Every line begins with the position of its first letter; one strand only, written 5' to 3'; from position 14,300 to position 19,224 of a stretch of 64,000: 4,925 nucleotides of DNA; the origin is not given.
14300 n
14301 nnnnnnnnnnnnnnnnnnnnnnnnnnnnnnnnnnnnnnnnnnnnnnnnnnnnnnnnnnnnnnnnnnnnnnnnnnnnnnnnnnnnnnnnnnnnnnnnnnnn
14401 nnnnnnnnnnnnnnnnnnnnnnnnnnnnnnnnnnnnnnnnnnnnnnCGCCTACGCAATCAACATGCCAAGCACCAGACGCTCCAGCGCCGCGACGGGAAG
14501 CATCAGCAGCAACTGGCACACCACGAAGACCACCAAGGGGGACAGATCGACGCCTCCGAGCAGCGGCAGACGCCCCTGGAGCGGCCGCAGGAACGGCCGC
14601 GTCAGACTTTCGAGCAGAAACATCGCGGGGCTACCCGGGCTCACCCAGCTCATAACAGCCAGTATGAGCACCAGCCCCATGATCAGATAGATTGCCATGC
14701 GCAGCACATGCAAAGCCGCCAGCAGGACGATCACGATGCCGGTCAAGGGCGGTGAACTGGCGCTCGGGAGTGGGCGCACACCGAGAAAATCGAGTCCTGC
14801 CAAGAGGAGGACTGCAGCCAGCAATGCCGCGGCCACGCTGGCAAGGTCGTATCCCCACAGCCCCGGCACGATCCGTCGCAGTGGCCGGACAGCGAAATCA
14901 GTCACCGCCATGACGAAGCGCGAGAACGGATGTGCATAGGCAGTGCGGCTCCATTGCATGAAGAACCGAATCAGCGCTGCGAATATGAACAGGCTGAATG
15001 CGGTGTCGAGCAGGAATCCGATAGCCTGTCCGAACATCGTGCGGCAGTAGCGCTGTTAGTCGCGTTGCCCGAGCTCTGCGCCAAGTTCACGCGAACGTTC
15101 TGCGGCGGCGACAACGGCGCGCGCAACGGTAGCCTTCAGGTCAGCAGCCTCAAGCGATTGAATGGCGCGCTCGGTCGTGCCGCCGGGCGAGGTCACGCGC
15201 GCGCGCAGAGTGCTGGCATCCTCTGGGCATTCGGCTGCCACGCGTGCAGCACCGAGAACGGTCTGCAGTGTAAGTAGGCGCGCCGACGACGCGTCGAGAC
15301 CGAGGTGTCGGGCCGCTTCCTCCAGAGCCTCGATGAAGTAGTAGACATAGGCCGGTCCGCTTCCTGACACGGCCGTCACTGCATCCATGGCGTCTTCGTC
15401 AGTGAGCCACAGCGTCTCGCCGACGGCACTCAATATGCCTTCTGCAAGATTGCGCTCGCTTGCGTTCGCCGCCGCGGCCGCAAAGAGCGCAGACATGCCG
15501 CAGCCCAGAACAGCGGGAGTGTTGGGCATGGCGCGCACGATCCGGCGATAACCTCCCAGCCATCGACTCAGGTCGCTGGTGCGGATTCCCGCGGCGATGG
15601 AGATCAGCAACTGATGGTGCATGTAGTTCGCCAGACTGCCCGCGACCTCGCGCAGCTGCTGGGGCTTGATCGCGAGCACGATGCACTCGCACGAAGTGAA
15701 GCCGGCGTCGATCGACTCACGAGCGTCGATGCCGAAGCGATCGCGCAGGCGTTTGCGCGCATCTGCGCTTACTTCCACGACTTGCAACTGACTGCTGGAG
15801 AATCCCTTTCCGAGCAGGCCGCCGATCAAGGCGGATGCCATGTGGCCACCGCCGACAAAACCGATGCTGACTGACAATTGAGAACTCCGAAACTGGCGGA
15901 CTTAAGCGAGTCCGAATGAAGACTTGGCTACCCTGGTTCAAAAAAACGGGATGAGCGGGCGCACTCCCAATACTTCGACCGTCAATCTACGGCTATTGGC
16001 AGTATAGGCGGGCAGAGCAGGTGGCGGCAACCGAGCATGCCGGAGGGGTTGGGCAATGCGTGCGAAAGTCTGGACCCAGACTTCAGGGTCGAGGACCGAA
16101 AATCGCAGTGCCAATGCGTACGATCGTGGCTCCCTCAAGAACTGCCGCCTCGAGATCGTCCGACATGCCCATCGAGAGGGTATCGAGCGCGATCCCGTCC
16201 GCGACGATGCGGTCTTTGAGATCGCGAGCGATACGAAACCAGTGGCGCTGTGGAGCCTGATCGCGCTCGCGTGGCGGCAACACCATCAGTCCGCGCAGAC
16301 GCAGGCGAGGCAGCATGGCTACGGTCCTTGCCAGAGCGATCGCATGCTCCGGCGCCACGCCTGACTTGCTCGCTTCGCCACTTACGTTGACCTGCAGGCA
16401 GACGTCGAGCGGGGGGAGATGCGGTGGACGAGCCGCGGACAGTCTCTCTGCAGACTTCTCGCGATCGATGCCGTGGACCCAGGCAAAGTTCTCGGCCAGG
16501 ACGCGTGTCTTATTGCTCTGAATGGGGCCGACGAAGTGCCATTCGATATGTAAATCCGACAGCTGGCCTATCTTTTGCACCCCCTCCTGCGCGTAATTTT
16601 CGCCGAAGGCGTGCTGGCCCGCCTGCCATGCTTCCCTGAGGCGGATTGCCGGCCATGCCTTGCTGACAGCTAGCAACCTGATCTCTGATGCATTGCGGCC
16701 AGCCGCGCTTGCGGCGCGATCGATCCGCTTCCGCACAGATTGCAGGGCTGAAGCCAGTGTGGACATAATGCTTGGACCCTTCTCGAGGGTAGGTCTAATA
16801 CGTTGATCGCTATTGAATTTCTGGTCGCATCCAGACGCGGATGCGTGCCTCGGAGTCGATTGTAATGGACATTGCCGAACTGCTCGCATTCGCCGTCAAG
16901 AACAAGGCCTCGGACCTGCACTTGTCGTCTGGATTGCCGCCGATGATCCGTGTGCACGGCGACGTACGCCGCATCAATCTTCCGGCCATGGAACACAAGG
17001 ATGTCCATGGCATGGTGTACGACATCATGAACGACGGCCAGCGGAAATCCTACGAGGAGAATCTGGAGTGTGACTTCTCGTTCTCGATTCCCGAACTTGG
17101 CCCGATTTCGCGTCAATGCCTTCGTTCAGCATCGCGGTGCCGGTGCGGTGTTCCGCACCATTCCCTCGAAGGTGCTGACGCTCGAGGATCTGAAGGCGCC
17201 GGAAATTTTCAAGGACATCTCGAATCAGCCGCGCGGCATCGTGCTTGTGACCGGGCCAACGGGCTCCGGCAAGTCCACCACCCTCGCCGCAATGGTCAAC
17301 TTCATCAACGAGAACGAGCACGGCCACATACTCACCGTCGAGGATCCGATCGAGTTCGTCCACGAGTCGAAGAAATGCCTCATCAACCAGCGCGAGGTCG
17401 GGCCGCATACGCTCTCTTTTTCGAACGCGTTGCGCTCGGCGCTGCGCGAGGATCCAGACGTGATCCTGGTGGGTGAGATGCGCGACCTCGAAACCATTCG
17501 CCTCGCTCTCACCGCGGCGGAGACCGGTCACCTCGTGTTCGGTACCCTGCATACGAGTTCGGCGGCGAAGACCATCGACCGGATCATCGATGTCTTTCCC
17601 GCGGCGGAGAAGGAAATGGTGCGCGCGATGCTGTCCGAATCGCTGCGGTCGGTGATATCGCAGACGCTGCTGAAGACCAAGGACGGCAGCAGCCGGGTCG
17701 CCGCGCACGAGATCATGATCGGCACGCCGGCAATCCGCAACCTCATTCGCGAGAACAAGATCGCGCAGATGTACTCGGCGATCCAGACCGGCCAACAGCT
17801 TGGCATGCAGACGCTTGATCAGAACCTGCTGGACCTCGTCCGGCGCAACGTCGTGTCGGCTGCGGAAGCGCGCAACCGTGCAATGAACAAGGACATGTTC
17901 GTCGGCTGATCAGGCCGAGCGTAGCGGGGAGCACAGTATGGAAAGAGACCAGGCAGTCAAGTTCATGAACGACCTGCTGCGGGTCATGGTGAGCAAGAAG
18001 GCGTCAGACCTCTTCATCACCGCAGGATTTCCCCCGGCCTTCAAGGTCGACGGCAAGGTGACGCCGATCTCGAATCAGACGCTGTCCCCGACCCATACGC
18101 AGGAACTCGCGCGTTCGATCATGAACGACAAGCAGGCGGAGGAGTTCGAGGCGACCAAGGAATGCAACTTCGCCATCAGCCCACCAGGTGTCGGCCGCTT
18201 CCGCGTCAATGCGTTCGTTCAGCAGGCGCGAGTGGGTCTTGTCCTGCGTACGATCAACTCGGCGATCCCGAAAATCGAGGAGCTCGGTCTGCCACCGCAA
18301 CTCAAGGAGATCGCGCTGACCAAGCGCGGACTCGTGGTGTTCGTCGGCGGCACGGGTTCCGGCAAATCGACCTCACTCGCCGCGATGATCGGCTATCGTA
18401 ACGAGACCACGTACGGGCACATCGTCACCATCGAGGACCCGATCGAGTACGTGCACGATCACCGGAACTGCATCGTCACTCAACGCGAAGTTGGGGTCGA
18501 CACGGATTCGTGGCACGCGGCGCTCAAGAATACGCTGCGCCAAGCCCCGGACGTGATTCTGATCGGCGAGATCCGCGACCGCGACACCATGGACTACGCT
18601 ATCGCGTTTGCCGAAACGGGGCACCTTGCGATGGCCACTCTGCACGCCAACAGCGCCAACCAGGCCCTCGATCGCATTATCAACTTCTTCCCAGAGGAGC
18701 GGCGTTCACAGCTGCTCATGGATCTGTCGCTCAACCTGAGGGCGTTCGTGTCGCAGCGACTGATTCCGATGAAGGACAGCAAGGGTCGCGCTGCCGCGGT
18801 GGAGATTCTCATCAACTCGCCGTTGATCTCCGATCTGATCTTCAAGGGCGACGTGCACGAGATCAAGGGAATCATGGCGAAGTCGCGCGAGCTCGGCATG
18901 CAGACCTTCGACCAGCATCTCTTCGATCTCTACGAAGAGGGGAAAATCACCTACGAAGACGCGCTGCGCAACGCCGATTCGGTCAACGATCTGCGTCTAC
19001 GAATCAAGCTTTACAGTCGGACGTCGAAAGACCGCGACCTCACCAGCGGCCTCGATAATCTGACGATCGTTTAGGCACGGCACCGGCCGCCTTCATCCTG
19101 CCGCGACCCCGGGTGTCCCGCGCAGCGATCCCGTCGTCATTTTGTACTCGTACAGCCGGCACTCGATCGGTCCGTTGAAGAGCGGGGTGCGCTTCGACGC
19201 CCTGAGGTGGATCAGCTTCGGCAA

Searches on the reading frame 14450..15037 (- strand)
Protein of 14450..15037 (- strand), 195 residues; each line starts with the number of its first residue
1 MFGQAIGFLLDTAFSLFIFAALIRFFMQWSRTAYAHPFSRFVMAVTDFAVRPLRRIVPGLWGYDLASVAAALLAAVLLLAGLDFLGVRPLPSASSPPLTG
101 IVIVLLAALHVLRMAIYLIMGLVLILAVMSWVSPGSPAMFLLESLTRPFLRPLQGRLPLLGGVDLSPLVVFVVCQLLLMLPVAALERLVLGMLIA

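Call 76: search_protein_families(library=pfam, proteins=[window:14450-15037:-], max_evalue=0.0001)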
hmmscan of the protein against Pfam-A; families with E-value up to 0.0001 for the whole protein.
window:14450-15037:- (195 aa): 1 family
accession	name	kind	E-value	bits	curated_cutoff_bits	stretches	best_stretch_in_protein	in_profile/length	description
PF02325.22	YGGT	-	8.3e-28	97.1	27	2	12-77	2-66/70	YGGT family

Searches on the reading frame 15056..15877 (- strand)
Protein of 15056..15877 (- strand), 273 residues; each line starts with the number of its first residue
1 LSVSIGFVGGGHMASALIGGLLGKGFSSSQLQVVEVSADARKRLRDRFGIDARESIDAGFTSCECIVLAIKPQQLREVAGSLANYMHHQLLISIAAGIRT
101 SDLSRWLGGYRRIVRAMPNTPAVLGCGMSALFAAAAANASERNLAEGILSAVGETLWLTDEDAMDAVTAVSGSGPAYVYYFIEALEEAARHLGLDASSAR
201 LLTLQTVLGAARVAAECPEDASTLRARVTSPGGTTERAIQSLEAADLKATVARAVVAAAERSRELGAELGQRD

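Call 76: search_protein_families(library=pfam, proteins=[window:15056-15877:-], max_evalue=0.0001)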
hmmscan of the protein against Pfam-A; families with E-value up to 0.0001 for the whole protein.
window:15056-15877:- (273 aa): 2 families
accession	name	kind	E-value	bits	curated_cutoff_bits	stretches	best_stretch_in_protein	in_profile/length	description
PF14748.11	P5CR_dimer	-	7.5e-35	119.8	25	1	161-265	1-105/105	Pyrroline-5-carboxylate reductase dimerisation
PF03807.23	F420_oxidored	-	1e-14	55.3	21.6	1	5-97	2-94/94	NADP oxidoreductase coenzyme F420-dependent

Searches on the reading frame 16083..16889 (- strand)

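Call 76: search_protein_families(library=pfam, proteins=[window:16083-16889:-], max_evalue=0.0001)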
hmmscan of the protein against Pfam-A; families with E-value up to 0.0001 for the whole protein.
window:16083-16889:- (268 aa): 1 family
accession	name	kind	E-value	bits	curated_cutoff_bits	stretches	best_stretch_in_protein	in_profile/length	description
PF01168.26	Ala_racemase_N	-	3.2e-20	73.2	24.1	1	49-268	3-220/220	Alanine racemase, N-terminal domain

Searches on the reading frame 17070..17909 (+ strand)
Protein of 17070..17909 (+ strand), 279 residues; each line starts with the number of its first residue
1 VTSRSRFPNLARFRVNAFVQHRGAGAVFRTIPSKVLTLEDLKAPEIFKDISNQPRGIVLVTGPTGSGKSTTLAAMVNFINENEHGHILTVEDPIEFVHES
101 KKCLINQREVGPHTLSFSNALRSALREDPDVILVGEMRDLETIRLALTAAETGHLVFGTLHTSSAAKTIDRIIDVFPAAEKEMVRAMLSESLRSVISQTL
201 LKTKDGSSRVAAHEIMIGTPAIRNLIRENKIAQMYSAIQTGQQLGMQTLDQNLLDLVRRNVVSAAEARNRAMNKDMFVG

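Call 76: search_protein_families(library=pfam, proteins=[window:17070-17909:+], max_evalue=0.0001)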
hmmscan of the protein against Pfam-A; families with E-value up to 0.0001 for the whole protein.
window:17070-17909:+ (279 aa): 5 families
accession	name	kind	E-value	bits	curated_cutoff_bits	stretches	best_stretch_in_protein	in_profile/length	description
PF00437.27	T2SSE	-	1.9e-50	172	24.9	1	12-243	93-314/370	Type II/IV secretion system protein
PF25199.1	nSTAND_NTPase5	-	6.9e-06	26.4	34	1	46-100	32-86/145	Novel STAND NTPase 5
PF13555.12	AAA_29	-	1.9e-05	24.8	27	1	49-77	16-44/61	P-loop containing region of AAA domain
PF13191.12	AAA_16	-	4.3e-05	24.5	32.6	1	52-87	22-55/167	AAA ATPase domain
PF13401.12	AAA_22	-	4.4e-05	24.3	27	0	54-91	4-33/130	AAA domain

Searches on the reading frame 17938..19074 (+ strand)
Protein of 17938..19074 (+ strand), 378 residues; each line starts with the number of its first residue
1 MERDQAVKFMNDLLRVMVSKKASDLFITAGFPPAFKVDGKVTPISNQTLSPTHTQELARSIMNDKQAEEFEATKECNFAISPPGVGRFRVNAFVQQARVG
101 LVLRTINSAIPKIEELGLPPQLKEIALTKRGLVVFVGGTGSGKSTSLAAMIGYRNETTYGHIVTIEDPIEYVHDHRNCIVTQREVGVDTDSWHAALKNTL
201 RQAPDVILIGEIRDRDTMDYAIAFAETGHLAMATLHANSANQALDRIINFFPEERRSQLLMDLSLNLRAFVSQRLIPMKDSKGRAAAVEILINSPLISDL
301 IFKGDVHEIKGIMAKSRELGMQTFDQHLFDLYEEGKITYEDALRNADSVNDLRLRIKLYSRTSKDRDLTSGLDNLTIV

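Call 76: search_protein_families(library=pfam, proteins=[window:17938-19074:+], max_evalue=0.0001)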
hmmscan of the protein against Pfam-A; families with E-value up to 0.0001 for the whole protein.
window:17938-19074:+ (378 aa): 1 family
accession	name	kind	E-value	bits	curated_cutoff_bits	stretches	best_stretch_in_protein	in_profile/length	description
PF00437.27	T2SSE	-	1.7e-43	149.2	24.9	1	7-285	9-287/370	Type II/IV secretion system protein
